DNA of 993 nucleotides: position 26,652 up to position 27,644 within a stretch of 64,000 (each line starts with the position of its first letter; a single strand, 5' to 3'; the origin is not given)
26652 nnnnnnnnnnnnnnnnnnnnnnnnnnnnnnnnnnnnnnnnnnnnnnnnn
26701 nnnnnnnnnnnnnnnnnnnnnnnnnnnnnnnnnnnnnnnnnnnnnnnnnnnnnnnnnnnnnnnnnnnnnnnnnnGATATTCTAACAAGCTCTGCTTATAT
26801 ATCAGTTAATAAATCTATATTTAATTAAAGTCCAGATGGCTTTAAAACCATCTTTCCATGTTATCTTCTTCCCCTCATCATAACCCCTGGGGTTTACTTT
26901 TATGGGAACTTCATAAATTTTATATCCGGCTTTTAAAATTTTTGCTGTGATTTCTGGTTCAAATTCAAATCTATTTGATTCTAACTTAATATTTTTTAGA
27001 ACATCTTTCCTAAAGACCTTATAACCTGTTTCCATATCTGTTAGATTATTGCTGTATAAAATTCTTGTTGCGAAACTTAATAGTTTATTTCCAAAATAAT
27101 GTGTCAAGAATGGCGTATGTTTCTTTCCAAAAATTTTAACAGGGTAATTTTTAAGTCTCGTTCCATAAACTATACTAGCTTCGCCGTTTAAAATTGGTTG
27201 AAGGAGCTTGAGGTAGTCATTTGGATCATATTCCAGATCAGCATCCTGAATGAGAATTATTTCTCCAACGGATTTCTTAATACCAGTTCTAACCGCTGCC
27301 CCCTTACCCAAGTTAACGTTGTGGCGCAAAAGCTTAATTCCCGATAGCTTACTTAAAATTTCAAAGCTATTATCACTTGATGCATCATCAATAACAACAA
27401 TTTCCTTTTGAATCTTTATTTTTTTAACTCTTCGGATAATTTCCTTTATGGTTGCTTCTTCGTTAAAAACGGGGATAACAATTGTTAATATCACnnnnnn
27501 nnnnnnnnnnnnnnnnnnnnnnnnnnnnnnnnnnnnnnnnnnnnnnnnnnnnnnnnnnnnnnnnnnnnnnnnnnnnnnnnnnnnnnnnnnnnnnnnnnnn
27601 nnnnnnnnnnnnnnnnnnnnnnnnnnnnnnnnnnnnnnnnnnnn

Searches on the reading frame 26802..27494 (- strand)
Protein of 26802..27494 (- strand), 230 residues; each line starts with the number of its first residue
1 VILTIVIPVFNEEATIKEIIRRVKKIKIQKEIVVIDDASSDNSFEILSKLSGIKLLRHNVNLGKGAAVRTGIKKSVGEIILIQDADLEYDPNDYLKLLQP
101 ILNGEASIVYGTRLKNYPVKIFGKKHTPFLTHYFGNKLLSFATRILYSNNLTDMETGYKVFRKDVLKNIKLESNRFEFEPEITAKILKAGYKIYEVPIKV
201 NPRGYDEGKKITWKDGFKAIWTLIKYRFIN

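Call 4: search_protein_families(library=pfam, proteins=[window:26802-27494:-], max_evalue=0.01)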
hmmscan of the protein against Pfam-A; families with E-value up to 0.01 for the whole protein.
window:26802-27494:- (230 aa): 3 families
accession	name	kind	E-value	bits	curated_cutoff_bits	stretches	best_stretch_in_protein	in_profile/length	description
PF00535.33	Glycos_transf_2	-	6.4e-34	117.7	23.3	1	4-169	1-167/168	Glycosyl transferase family 2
PF10111.15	Glyco_tranf_2_2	-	1.7e-06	28.2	27.3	1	4-99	1-104/276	Glycosyltransferase like family 2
PF13704.12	Glyco_tranf_2_4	-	0.00032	21.6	27.5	1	11-64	2-54/98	Glycosyl transferase family 2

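Call 5: search_protein_families(library=ncbifam, proteins=[window:26802-27494:-], max_evalue=0.01)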
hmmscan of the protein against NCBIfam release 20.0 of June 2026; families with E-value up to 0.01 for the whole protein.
window:26802-27494:- (230 aa): 24 families
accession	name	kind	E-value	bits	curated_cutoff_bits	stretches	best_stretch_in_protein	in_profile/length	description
TIGR04182.1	glyco_TIGR04182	equivalog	8.3e-37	127.1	325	1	4-226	3-217/293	S-layer glycoprotein N-glycosyltransferase AglJ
NF058614.1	PPMAGASynPpgS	equivalog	2.3e-25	89.4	370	1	5-209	4-205/226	polyprenyl-phospho-N-acetylgalactosaminyl synthase PpgS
NF041391.1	DPhHxTase_Halo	equivalog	9e-17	60.8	375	1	9-203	3-186/213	dolichyl-phosphate hexose transferase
NF007986.1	PRK10714.1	equivalog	2.5e-14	53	529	1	4-205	9-205/316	undecaprenyl-phosphate 4-deoxy-4-formamido-L-arabinose transferase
TIGR04283.1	glyco_like_mftF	equivalog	5.4e-14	52.3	182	1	3-109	1-104/221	TIGR04283 family arsenosugar biosynthesis glycosyltransferase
NF047588.1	GlcsyltransPgfSStrep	equivalog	1.1e-13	51.1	500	1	1-176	1-176/308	glycosyltransferase PgfS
TIGR03937.1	PgaC_IcaA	equivalog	7.2e-13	48.3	422.3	1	3-94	47-143/407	poly-beta-1,6-N-acetyl-D-glucosamine synthase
NF007482.0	PRK10073.1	equivalog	9.3e-11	41.3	423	1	3-100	8-109/334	glycosyltransferase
NF010496.0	PRK13915.1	equivalog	5e-10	39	262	1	4-105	34-146/307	glucosyl-3-phosphoglycerate synthase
TIGR03965.1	mycofact_glyco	equivalog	6.3e-10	38.5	280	1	4-92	77-170/467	mycofactocin biosynthesis glycosyltransferase MftF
TIGR03111.1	glyc2_xrt_Gpos1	hypoth_equivalog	1.8e-09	36.9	363.95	1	3-101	51-156/439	TIGR03111 family XrtG-associated glycosyltransferase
NF041875.1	EPS_EpsD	equivalog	5e-09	36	370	1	3-109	1-112/325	exopolysaccharide biosynthesis glycosyltransferase EpsD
NF047683.1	TeichurnBiosyTuaG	equivalog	1.4e-07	31.4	400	1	3-99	8-109/252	teichuronic acid biosynthesis protein TuaG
NF053739.1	GlytfEpsEBac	equivalog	1.5e-05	24.1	450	1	4-86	4-92/265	glycosyltransferase EpsE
NF038302.1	EPS_HpsE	equivalog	4.9e-05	22.5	300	1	3-85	3-95/307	hormogonium polysaccharide biosynthesis glycosyltransferase HpsE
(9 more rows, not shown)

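Call 17: search_solved_structures(query=window:26802-27494:-, max_evalue=0.01)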
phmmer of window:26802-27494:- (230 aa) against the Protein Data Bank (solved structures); distinct sequences matched with E-value up to 0.01: 26.
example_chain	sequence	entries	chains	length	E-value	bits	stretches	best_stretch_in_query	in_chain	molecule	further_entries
5mlz_A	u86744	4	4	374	2.9e-17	66.1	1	3-224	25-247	Dolichol monophosphate mannose synthase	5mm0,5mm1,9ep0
9bhc_C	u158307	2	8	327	1.2e-10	44.5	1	3-126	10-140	Undecaprenyl-phosphate 4-deoxy-4-formamido-L-arabinose transferase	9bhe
8vxh_A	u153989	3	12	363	1.5e-10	44.1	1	3-126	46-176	Undecaprenyl-phosphate 4-deoxy-4-formamido-L-arabinose transferase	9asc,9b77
9hwj_A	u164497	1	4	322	1.7e-10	44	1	3-116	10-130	Undecaprenyl-phosphate 4-deoxy-4-formamido-L-arabinose transferase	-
8vh7_A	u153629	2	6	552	9e-09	38.3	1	29-86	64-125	Heparosan synthase B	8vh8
8viw_A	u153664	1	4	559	9.2e-09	38.3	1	29-86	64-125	Heparosan synthase B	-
5eke_A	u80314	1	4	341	1.4e-07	34.4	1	3-115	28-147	Uncharacterized glycosyltransferase sll0501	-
5ekp_C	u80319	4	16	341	1.4e-07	34.4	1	3-115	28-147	Uncharacterized glycosyltransferase sll0501 | Glycosyltransferase sll0501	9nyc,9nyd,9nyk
9nye_A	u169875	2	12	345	1.5e-07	34.3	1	3-115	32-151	Glycosyltransferase sll0501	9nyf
6p61_A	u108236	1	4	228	3.8e-07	33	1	3-103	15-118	Glycosyltransferase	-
5tze_C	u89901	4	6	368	9.5e-06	28.4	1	3-98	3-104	Glycosyl transferase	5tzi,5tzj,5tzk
5hea_A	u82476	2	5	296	1.3e-05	27.9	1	2-100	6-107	Putative glycosyltransferase (GalT1)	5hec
5tz8_A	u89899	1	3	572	1.5e-05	27.8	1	3-97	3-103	Glycosyl transferase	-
4y6n_A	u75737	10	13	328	1.8e-05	27.5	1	3-106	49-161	Glucosyl-3-phosphoglycerate synthase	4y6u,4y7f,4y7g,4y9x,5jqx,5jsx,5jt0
3bcv_A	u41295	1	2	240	1.9e-05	27.4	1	4-97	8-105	Putative glycosyltransferase protein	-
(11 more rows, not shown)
